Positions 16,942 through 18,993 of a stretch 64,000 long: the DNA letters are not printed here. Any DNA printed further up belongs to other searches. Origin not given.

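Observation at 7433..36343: Putative undescribed exopolysaccharide/surface-glycan synthesis and export system (~29 kb)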

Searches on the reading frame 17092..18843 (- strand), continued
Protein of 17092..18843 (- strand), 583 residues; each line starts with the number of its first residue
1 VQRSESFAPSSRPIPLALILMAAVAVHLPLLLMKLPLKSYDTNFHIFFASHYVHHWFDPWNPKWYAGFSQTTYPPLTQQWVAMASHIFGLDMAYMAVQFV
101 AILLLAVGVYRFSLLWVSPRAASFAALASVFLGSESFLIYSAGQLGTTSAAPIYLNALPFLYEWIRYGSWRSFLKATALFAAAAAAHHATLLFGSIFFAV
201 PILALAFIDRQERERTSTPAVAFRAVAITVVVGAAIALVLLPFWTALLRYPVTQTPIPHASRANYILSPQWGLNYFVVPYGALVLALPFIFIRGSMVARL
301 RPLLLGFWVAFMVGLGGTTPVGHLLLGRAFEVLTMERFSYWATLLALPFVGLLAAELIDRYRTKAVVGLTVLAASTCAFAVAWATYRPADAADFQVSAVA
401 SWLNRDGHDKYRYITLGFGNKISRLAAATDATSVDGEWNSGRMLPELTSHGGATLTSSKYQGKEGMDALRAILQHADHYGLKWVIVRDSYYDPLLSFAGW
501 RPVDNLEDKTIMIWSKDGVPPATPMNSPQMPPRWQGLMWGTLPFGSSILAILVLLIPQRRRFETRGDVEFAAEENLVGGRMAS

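Call 58: fold_search(model_id=the predicted structure, library=pdb)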
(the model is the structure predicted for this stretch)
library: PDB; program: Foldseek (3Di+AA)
matches with E <= 10: 362; with E <= 0.001: 22
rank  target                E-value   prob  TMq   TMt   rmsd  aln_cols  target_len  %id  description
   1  7e9s_A                4.8e-06  1.00  0.41  0.30  14.6       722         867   13  Archaeal oligosaccharyltransferase AglB from Archaeoglobus fulgidus in complex with an inhibitory peptide and a dolich (released 2021-09-08)
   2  3waj                  5.2e-06  1.00  0.46  0.35  15.3       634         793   13  Crystal structure of the Archaeoglobus fulgidus oligosaccharyltransferase (O29867_ARCFU) complex with Zn and sulfate (released 2013-10-30)
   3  7oci_F                6.4e-06  1.00  0.54  0.50  18.3       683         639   11  Cryo-EM structure of yeast Ost6p containing oligosaccharyltransferase complex (released 2022-02-16)
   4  8age_A                9.3e-06  1.00  0.55  0.50  10.2       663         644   10  Structure of yeast oligosaccharylransferase complex with acceptor peptide bound (released 2022-12-07)
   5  8agc_A                1.2e-05  1.00  0.49  0.42  21.4       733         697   11  Structure of yeast oligosaccharylransferase complex with lipid-linked oligosaccharide and non-acceptor peptide bound (released 2022-12-07)
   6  8agb_A                1.9e-05  1.00  0.50  0.46  11.0       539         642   12  Structure of yeast oligosaccharylransferase complex with lipid-linked oligosaccharide bound (released 2022-12-07)
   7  3wak                  2.2e-05  1.00  0.39  0.28  13.7       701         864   13  Crystal structure of the Archaeoglobus fulgidus oligosaccharyltransferase (O29867_ARCFU) in the apo form (released 2013-10-30)
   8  6s7o_A                3.4e-05  1.00  0.47  0.43  12.4       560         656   12  Cryo-EM structure of human oligosaccharyltransferase complex OST-A (released 2019-12-18)
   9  8pn9_A                5.0e-05  1.00  0.49  0.45  11.2       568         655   11  Structure of human oligosaccharyltransferase OST-A complex bound to NGI-1 (released 2024-05-08)
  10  9n9j_I                5.2e-05  1.00  0.48  0.41  12.8       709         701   10  Structure of a GRP94 folding intermediate engaged with a CCDC134- and FKBP11-bound secretory translocon (released 2025-11-19)
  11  8if8_C                5.4e-05  1.00  0.46  0.45   9.0       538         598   13  Arabinosyltransferase AftA (released 2023-05-31)
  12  6wby                  6.3e-05  1.00  0.52  0.27   7.1       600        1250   15  Single-Particle Cryo-EM Structure of Arabinofuranosyltransferase AftD from Mycobacteria, Mutant R1389S Class 2 (released 2020-05-13)
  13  6s7t_A                8.8e-05  1.00  0.48  0.41   9.4       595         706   11  Cryo-EM structure of human oligosaccharyltransferase complex OST-B (released 2019-12-18)
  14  8b6l_I                1.1e-04  1.00  0.48  0.42  10.3       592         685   11  Subtomogram average of the human Sec61-TRAP-OSTA-translocon (released 2022-12-07)
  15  6c26_A                1.2e-04  1.00  0.53  0.48  12.1       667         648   11  The Cryo-EM structure of a eukaryotic oligosaccharyl transferase complex (released 2018-01-31)
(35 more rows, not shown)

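Call 69: search_protein_families(library=ncbifam, proteins=[L144:8617-9759:-, L144:15914-17149:-, L144:17152-18435:-, L144:14327-15850:+, L144:13108-14334:+, L144:19766-21826:+, L144:18913-19617:-], max_evalue=0.001)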
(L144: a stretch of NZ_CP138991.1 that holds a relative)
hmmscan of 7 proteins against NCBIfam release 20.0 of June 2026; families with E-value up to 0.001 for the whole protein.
L144:8617-9759:- (380 aa): 108 families (the best 25 are shown)
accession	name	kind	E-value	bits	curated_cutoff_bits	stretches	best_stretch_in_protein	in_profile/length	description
NF045944.1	ResRegRpaBCyano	equivalog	8.1e-23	81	330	1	4-124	1-119/229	response regulator transcription factor RpaB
NF045991.1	RespRegCtrARhodob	equivalog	3.4e-22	79.3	350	1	1-115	1-114/224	response regulator transcription factor CtrA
NF041733.1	resp_reg_CseB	equivalog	3.4e-20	72.4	350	1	2-117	2-115/228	two-component system response regulator CseB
NF040689.1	MtrAB_MtrA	equivalog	3.8e-20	72.2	300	1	3-121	1-117/219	MtrAB system response regulator MtrA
NF051850.1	RespRegRprY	equivalog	4.6e-20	72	370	1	2-114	6-117/234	response regulator transcription factor RprY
NF040534.1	resp_reg_YycF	equivalog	1.5e-19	70.2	340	1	2-124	2-122/231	response regulator YycF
NF053854.1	RespRegPhoBBctds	equivalog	5.8e-19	68.3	270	1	3-119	1-117/225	two-component system response regulator PhoB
NF045505.1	RR_RssB_Pseudo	equivalog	1.1e-18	67.5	700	1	2-105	7-109/394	two-component system response regulator RssB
NF008296.0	PRK11083.1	equivalog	2.6e-18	66.3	273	1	2-116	5-117/228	two-component system response regulator CreB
NF007969.0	PRK10693.1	equivalog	3.8e-18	65.6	329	1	2-105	9-111/337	two-component system response regulator RssB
TIGR02154.1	PhoB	equivalog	8.2e-18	64.5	296.2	1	2-116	4-119/226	phosphate regulon transcriptional regulator PhoB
NF033117.2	vanR_ACDEGLN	exception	1e-17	64.5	350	1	3-132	1-128/226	VanR-ABDEGLN family response regulator transcription factor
NF007928.2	PRK10643.1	equivalog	3.2e-17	62.9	330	1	1-117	1-116/216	two-component system response regulator PmrA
NF033120.0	vanR_FM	exception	3.4e-17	62.9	460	1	2-117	5-118/231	vancomycin resistance response regulator transcription factor, VanR-F/VanR-M family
TIGR01818.1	ntrC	equivalog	4.3e-17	62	558.6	1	3-124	1-121/463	nitrogen regulation protein NR(I)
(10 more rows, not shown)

L144:15914-17149:- (411 aa): 7 families
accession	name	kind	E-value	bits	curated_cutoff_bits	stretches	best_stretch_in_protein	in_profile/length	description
TIGR03449.1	mycothiol_MshA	equivalog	1.1e-10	41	462.5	1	209-376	221-391/406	D-inositol-3-phosphate glycosyltransferase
NF041876.1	EPS_EpsE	equivalog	6.1e-10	38.9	400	1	204-364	211-371/389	exopolysaccharide biosynthesis GT4 family glycosyltransferase EpsE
TIGR04063.1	stp3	hypoth_equivalog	3.8e-08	32.6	442.05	1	207-358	212-364/397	TIGR04063 family PEP-CTERM/XrtA system glycosyltransferase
TIGR03088.1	stp2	hypoth_equivalog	2.5e-06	26.8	409.05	1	212-360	199-344/374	TIGR03088 family PEP-CTERM/XrtA system glycosyltransferase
TIGR04047.1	MSMEG_0565_glyc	hypoth_equivalog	0.00017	20.8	259.85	1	209-360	195-347/373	MSMEG_0565 family glycosyltransferase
NF038295.1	EPS_HpsP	equivalog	0.00054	19.1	550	1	112-359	112-357/388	hormogonium polysaccharide biosynthesis glycosyltransferase HpsP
NF050056.1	ProtGlycPglH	equivalog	0.0007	18.8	600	1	208-383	180-348/354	GalNAc-alpha-(1->4)-GalNAc-alpha-(1->3)-diNAcBac-PP-undecaprenol alpha-1,4-N-acetyl-D-galactosaminyltransferase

L144:17152-18435:- (427 aa): 0 families

L144:14327-15850:+ (507 aa): 4 families
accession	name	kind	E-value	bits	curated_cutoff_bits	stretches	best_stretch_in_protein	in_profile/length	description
NF041463.1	GalB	equivalog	2.9e-10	38.6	900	1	202-413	354-551/869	beta-galactosidase GalB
NF007538.0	PRK10150.1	equivalog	1.4e-08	33.5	544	1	234-450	310-541/607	beta-glucuronidase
NF041462.1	GalA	equivalog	3.6e-05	22.1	900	1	317-406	384-469/763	beta-galactosidase GalA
NF051847.1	EndGlycCerase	equivalog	0.00014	20.6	700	1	217-295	37-115/455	endoglycoceramidase I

L144:13108-14334:+ (408 aa): 0 families

L144:19766-21826:+ (686 aa): 14 families
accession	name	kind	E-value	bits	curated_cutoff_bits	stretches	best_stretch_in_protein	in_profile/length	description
TIGR02917.1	PEP_TPR_lipo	equivalog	2.1e-20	72.2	312.2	2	30-155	714-837/899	XrtA/PEP-CTERM system TPR-repeat protein PrsT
NF040959.1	MamA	equivalog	1e-15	57.7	200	1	27-154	45-172/204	magnetosome protein MamA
NF033920.0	C39_PA2778_fam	equivalog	7.7e-14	51.7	150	1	149-256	144-250/255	PA2778 family cysteine peptidase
NF047371.1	FlcA_CTERM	equivalog_domain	3.9e-11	42.1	300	2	7-141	110-210/646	periplasmic flagellar collar protein FlcA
TIGR03939.1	PGA_TPR_OMP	equivalog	1.5e-10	39.9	366.65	1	202-593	316-716/800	poly-beta-1,6 N-acetyl-D-glucosamine export porin PgaA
NF052400.1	M48_BAM_BepA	equivalog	1.4e-09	37.3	570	0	262-392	297-429/483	beta-barrel assembly-enhancing protease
TIGR02521.1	type_IV_pilW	equivalog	4.6e-09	36.2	154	1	19-157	31-171/234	type IV pilus biogenesis/stability protein PilW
NF052415.1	T3SS_chap_SctY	equivalog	8.2e-09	35.9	70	0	29-81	16-68/106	type III secretion apparatus assembly chaperone SctY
TIGR02552.1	LcrH_SycD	equivalog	3.7e-08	33.2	104.8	0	26-98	25-97/136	SycD/LcrH family type III secretion system chaperone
TIGR02795.1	tol_pal_ybgF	equivalog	9.9e-08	32.6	90.1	1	21-120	4-109/119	tol-pal system protein YbgF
NF008520.0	PRK11447.1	equivalog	8e-06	23.9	858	1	111-312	293-503/1157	cellulose synthase complex outer membrane protein BcsC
NF053607.1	CHU_0125_OmpA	equivalog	6e-05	21.7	620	1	1-116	1-116/639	CHU_0125 family OmpA-like outer membrane integrity protein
NF033758.1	gliding_GltE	equivalog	7.5e-05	21.9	225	0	32-131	99-198/411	adventurous gliding motility TPR repeat lipoprotein GltE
NF008756.0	PRK11788.1-4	equivalog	0.00083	18.5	474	0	96-222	116-240/389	lipopolysaccharide assembly protein LapB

L144:18913-19617:- (234 aa): 0 families

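Call 85: search_protein_families(library=pfam, proteins=[L163:433-1029:+, L163:4145-5368:+, L163:5956-7911:+, L163:8291-9892:+, L163:9859-11382:+, L163:11866-12819:+, L163:12797-13528:-, L163:5119-5883:-], max_evalue=0.001)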
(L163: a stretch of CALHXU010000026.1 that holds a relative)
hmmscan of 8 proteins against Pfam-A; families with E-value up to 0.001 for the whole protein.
L163:433-1029:+ (198 aa): 0 families

L163:4145-5368:+ (407 aa): 1 family
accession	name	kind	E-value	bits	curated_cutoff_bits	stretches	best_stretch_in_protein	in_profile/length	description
PF09134.16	Invasin_D3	-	1.4e-05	26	33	0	136-209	10-81/98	Invasin, domain 3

L163:5956-7911:+ (651 aa): 6 families
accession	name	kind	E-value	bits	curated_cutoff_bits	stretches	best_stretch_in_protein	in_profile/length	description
PF00535.33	Glycos_transf_2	-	6.1e-26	91.8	23.3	1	30-196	1-168/168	Glycosyl transferase family 2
PF13692.12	Glyco_trans_1_4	-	7e-16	59.2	27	1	468-615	2-142/142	Glycosyl transferases group 1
PF00534.26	Glycos_transf_1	-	1.7e-12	47.6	26.4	1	465-620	13-163/172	Glycosyl transferases group 1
PF13439.12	Glyco_transf_4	-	6.9e-06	26.6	28.5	1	303-443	23-155/170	Glycosyltransferase Family 4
PF13641.12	Glyco_tranf_2_3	-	8e-06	26.5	27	1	27-118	1-96/230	Glycosyltransferase like family 2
PF13579.12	Glyco_trans_4_4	-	0.00028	21.7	29.7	1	321-442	47-147/158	Glycosyl transferase 4-like domain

L163:8291-9892:+ (533 aa): 0 families

L163:9859-11382:+ (507 aa): 5 families
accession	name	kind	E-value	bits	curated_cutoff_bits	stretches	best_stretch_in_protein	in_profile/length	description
PF02518.31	HATPase_c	-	1e-27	97.2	26.4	1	130-236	1-109/111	Histidine kinase-, DNA gyrase B-, and HSP90-like ATPase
PF00072.30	Response_reg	-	3.3e-24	85.6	30.2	1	257-368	1-109/111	Response regulator receiver domain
PF00512.31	HisKA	-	2.8e-12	47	26.9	1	21-78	4-61/66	His Kinase A (phospho-acceptor) domain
PF01627.28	Hpt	-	4e-10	40.2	24.6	1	420-495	3-83/84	Hpt domain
PF13581.12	HATPase_c_2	-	2.3e-07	31.3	27.4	1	142-214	39-112/127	Histidine kinase-like ATPase domain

L163:11866-12819:+ (317 aa): 2 families
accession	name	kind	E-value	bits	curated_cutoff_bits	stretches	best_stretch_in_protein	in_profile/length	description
PF02518.31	HATPase_c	-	8.1e-15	55.7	26.4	1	214-316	3-110/111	Histidine kinase-, DNA gyrase B-, and HSP90-like ATPase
PF13581.12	HATPase_c_2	-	2.4e-09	37.7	27.4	1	214-290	29-109/127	Histidine kinase-like ATPase domain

L163:12797-13528:- (243 aa): 2 families
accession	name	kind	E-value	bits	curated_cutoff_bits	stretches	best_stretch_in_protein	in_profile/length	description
PF00072.30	Response_reg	-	5.9e-27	94.5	30.2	1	14-122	1-110/111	Response regulator receiver domain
PF00486.34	Trans_reg_C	-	1e-22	80.4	26.2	1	158-232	1-77/77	Transcriptional regulatory protein, C terminal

L163:5119-5883:- (254 aa): 0 families

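Call 90: find_related_loci(query=P0122, collection=genome_contigs, flank=10000)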
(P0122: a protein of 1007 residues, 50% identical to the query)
Query P0122 (1007 aa) in genome_contigs; peptide patterns used: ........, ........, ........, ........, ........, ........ (x = any residue, [..] = any of these).
31 stretches matched a pattern; 21 encode a relative of the query (tblastn E <= 1e-3); 21 distinct loci.
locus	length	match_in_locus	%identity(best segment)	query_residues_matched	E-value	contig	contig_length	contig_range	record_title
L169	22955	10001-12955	51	3-989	0e+0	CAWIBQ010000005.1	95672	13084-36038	MAG: uncultured Acidobacteriaceae bacterium isolate MFD09368.bin.1.91 genome assembly, contig: contig_26411, whole genom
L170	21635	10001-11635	59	11-556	0e+0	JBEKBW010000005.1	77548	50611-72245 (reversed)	MAG: Candidatus Sulfotelmatobacter sp. isolate SPRUCE 145 SPRUCE_145_5, whole genome shotgun sequence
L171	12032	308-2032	58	11-588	0e+0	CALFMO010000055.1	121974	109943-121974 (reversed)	MAG TPA_asm: uncultured Acidobacteriaceae bacterium isolate SRR5457059_bin.63_CONCOCT_v1.1_MAG genome assembly, contig:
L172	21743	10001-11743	55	11-592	0e+0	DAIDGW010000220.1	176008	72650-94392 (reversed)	MAG TPA_asm: Acidobacteriaceae bacterium isolate clean331 k141_452074, whole genome shotgun sequence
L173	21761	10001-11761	56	11-597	0e+0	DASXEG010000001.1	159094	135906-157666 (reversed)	MAG TPA_asm: Candidatus Sulfotelmatobacter sp. isolate SMAG_U5106 k141_272949, whole genome shotgun sequence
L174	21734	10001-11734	53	11-588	0e+0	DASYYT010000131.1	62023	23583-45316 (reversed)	MAG TPA_asm: Candidatus Sulfotelmatobacter sp. isolate SMAG_U6342 k141_532387, whole genome shotgun sequence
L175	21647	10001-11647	59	10-559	0e+0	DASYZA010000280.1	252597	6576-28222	MAG TPA_asm: Candidatus Sulfotelmatobacter sp. isolate SMAG_U6350 k141_517814, whole genome shotgun sequence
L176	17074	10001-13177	55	11-975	0e+0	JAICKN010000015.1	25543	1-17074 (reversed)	MAG: Acidobacteriales bacterium isolate GZL_HY_2_bin.55 k141_112560_length_25543_cov_29.7429, whole genome shotgun seque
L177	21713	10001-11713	54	10-581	0e+0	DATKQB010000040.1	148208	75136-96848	MAG TPA_asm: Verrucomicrobiia bacterium isolate SMAG_U14806 k141_3904322, whole genome shotgun sequence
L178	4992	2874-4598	49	3-582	8e-172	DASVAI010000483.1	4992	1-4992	MAG TPA_asm: Acidobacteriaceae bacterium isolate SMAG_U1947 k141_397088, whole genome shotgun sequence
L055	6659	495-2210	49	3-573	1e-160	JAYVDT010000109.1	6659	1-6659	MAG: Rhodanobacteraceae bacterium isolate GL34_UP_concoct_125 GL34_UP_concoct_125_108, whole genome shotgun sequence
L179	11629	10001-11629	50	9-552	6e-158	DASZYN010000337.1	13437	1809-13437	MAG TPA_asm: Acidobacteriaceae bacterium isolate SMAG_U6211 k141_848522, whole genome shotgun sequence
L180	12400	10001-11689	50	9-575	1e-154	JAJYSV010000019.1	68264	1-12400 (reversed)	MAG: Acidobacteria bacterium isolate DX1.bin66 NODE_512_length_68264_cov_10.009085, whole genome shotgun sequence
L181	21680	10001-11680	49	9-573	2e-163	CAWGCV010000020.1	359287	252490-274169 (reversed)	MAG: uncultured Acidobacteriota bacterium isolate MFD06092.bin.3.244 genome assembly, contig: contig_6178, whole genome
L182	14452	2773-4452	47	8-570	5e-141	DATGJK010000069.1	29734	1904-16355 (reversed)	MAG TPA_asm: Acidobacteriaceae bacterium isolate SMAG_U9831 k141_219229, whole genome shotgun sequence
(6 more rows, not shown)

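Call 94: search_protein_families(library=ncbifam, proteins=[L144:8620-9357:-, L163:5956-6735:+], max_evalue=0.00001)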
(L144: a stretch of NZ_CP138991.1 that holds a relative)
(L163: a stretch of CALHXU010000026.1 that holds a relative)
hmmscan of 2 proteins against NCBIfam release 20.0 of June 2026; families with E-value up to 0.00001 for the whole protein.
L144:8620-9357:- (246 aa): 8 families
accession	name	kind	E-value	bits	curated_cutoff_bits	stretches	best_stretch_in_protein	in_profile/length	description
TIGR03937.1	PgaC_IcaA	equivalog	2.4e-14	53.1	422.3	1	4-117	44-152/407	poly-beta-1,6-N-acetyl-D-glucosamine synthase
NF007986.1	PRK10714.1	equivalog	7.3e-13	48.2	529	1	6-180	7-174/316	undecaprenyl-phosphate 4-deoxy-4-formamido-L-arabinose transferase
NF047588.1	GlcsyltransPgfSStrep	equivalog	8.2e-09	35.1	500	1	7-172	3-161/308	glycosyltransferase PgfS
NF007482.0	PRK10073.1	equivalog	1.6e-08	34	423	1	3-123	4-118/334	glycosyltransferase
NF058614.1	PPMAGASynPpgS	equivalog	1.1e-07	31.5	370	1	8-176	3-163/226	polyprenyl-phospho-N-acetylgalactosaminyl synthase PpgS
NF047683.1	TeichurnBiosyTuaG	equivalog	3e-07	30.3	400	1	3-115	4-111/252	teichuronic acid biosynthesis protein TuaG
TIGR04182.1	glyco_TIGR04182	equivalog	5.7e-07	29.2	325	1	7-178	2-159/293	S-layer glycoprotein N-glycosyltransferase AglJ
NF038302.1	EPS_HpsE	equivalog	3e-06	26.4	300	1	8-101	4-97/307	hormogonium polysaccharide biosynthesis glycosyltransferase HpsE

L163:5956-6735:+ (260 aa): 14 families
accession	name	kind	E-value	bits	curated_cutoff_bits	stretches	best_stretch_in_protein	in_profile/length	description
TIGR04182.1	glyco_TIGR04182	equivalog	1.7e-18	67.1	325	1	28-258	1-223/293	S-layer glycoprotein N-glycosyltransferase AglJ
NF047588.1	GlcsyltransPgfSStrep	equivalog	1.3e-17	64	500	1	29-205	3-177/308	glycosyltransferase PgfS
NF041875.1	EPS_EpsD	equivalog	1.5e-16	60.8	370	1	29-143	1-115/325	exopolysaccharide biosynthesis glycosyltransferase EpsD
NF007986.1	PRK10714.1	equivalog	1.3e-15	57.3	529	1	28-205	7-182/316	undecaprenyl-phosphate 4-deoxy-4-formamido-L-arabinose transferase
NF058614.1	PPMAGASynPpgS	equivalog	4.6e-15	55.7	370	1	30-227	3-195/226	polyprenyl-phospho-N-acetylgalactosaminyl synthase PpgS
NF041391.1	DPhHxTase_Halo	equivalog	5.3e-15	55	375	1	35-238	3-194/213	dolichyl-phosphate hexose transferase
TIGR03937.1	PgaC_IcaA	equivalog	2.4e-13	49.8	422.3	1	19-130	37-147/407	poly-beta-1,6-N-acetyl-D-glucosamine synthase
NF010496.0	PRK13915.1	equivalog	2.8e-12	46.3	262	1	21-125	25-133/307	glucosyl-3-phosphoglycerate synthase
TIGR04283.1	glyco_like_mftF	equivalog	7.7e-12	45.3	182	1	29-133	1-97/221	TIGR04283 family arsenosugar biosynthesis glycosyltransferase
TIGR03965.1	mycofact_glyco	equivalog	2e-11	43.4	280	1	21-144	68-190/467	mycofactocin biosynthesis glycosyltransferase MftF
TIGR03469.1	HpnB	hypoth_equivalog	1.4e-09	37.5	379.25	1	24-137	41-164/386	hopene-associated glycosyltransferase HpnB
NF007482.0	PRK10073.1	equivalog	1.2e-08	34.4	423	1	24-121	3-98/334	glycosyltransferase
NF047683.1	TeichurnBiosyTuaG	equivalog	1e-07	31.9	400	1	24-120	3-98/252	teichuronic acid biosynthesis protein TuaG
TIGR04009.1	wcaE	equivalog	4.3e-07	29.5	369.2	1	29-116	3-90/248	colanic acid biosynthesis glycosyltransferase WcaE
